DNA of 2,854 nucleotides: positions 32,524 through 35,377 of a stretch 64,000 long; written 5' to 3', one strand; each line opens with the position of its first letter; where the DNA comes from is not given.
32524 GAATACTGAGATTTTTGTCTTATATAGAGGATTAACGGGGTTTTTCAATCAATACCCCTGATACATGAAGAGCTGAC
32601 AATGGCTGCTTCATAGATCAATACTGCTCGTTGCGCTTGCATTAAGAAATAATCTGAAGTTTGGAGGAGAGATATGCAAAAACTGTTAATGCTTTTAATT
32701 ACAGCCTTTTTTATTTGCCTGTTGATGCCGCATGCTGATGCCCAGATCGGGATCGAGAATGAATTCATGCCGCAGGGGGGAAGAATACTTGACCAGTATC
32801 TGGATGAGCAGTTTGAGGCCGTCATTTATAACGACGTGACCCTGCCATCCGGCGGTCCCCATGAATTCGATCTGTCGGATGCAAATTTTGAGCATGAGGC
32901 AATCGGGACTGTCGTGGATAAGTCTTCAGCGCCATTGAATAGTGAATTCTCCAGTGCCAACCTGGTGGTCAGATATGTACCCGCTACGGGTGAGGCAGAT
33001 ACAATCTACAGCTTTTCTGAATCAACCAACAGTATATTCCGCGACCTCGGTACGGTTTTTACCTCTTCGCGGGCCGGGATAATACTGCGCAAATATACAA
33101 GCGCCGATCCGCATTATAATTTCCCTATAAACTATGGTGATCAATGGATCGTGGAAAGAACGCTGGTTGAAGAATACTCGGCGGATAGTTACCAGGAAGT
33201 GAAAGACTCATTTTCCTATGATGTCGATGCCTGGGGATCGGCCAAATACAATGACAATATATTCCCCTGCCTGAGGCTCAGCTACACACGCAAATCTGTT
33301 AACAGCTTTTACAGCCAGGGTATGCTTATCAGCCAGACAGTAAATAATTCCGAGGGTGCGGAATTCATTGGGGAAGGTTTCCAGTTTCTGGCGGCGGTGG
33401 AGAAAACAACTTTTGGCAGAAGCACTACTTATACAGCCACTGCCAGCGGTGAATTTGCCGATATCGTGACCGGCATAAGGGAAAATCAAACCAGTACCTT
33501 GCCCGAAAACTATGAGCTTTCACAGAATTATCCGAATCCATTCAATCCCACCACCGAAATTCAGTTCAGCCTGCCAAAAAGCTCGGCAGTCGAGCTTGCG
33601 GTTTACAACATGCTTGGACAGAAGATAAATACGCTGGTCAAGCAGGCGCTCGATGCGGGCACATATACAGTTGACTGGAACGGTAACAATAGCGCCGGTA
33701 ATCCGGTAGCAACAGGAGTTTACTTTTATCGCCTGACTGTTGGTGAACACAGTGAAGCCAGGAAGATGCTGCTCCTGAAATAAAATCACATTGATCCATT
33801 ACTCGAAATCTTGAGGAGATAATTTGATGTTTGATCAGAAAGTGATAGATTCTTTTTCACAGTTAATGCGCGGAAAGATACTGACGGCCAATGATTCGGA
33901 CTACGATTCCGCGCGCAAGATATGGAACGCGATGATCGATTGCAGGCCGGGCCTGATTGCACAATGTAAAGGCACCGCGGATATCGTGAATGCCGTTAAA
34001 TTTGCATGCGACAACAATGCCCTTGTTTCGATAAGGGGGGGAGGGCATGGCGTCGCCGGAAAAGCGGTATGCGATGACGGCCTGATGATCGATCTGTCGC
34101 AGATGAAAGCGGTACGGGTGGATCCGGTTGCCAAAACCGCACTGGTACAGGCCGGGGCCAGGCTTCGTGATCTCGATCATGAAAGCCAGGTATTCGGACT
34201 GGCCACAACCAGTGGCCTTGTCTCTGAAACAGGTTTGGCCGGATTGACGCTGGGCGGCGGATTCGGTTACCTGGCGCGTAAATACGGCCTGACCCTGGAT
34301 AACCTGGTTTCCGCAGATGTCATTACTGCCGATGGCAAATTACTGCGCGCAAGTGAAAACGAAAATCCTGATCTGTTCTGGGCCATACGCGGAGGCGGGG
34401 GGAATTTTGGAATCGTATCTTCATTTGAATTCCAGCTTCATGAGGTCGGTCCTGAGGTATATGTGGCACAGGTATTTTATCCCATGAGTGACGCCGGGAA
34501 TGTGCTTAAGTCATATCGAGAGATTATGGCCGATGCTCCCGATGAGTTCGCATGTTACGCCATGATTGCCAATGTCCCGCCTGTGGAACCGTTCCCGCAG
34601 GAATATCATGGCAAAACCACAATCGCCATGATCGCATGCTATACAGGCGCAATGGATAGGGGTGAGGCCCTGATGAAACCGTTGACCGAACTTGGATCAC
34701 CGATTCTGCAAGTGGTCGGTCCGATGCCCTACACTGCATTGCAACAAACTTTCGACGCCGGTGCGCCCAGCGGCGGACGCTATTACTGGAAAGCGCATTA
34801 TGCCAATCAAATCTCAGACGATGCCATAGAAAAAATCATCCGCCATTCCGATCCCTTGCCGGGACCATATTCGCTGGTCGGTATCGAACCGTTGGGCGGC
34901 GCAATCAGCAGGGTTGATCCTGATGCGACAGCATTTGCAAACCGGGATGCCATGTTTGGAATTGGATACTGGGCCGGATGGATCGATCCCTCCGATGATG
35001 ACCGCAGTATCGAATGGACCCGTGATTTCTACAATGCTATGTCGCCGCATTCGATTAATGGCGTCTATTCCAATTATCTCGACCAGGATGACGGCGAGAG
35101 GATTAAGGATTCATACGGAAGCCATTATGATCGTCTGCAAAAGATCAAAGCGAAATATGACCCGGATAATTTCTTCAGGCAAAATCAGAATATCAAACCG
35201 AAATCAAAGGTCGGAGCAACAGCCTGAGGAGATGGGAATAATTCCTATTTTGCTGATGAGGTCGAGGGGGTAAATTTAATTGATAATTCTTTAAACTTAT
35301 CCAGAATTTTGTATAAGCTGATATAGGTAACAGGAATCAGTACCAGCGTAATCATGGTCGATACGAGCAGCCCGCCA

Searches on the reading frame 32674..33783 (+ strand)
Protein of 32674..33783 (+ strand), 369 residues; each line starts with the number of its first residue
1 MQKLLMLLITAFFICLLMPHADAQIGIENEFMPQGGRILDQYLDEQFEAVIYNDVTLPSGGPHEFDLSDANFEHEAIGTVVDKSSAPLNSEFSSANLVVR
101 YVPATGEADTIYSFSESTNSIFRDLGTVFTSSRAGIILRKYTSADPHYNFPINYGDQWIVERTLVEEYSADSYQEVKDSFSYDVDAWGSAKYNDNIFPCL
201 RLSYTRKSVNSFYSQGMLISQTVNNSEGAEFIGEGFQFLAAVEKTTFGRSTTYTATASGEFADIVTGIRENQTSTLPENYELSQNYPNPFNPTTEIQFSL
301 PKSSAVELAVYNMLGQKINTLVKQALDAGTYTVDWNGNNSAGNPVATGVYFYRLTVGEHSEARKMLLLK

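Call 58: search_protein_families(library=pfam, proteins=[window:32674-33783:+], max_evalue=0.001)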
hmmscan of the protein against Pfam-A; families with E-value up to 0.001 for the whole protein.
window:32674-33783:+ (369 aa): 3 families
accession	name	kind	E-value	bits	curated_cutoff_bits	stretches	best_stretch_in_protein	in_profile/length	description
PF13860.13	FlgD_ig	-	1.4e-09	38.3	27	1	295-355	11-74/79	FlgD Ig-like domain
PF18962.6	Por_Secre_tail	-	3e-07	31.1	27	1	286-365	2-73/75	Secretion system C-terminal sorting domain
PF13585.12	CHU_C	-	1.9e-06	28.4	27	1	291-361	15-78/86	CHU_C Type IX secretion signal domain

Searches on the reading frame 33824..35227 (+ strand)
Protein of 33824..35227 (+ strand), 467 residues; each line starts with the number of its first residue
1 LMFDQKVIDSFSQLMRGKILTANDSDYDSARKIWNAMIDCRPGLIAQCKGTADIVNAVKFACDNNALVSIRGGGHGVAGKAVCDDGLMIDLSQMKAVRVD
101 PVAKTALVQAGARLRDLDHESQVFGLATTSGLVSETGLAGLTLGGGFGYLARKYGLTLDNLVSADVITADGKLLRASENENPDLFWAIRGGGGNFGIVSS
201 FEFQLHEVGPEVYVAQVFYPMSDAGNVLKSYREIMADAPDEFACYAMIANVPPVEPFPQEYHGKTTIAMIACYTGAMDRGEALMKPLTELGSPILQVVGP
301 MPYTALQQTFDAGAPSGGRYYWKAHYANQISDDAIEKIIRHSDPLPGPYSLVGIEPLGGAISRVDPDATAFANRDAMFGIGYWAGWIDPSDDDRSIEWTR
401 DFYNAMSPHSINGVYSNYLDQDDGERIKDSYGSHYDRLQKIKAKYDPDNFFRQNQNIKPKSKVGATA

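Call 58: search_protein_families(library=pfam, proteins=[window:33824-35227:+], max_evalue=0.001)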
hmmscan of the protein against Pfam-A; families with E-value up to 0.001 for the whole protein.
window:33824-35227:+ (467 aa): 2 families
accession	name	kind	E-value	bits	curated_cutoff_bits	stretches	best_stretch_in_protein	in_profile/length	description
PF01565.28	FAD_binding_4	-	2.6e-30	105.4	26.4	1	43-176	2-138/139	FAD binding domain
PF08031.17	BBE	-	5.8e-15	55.5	20.6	1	414-458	1-45/45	Berberine and berberine like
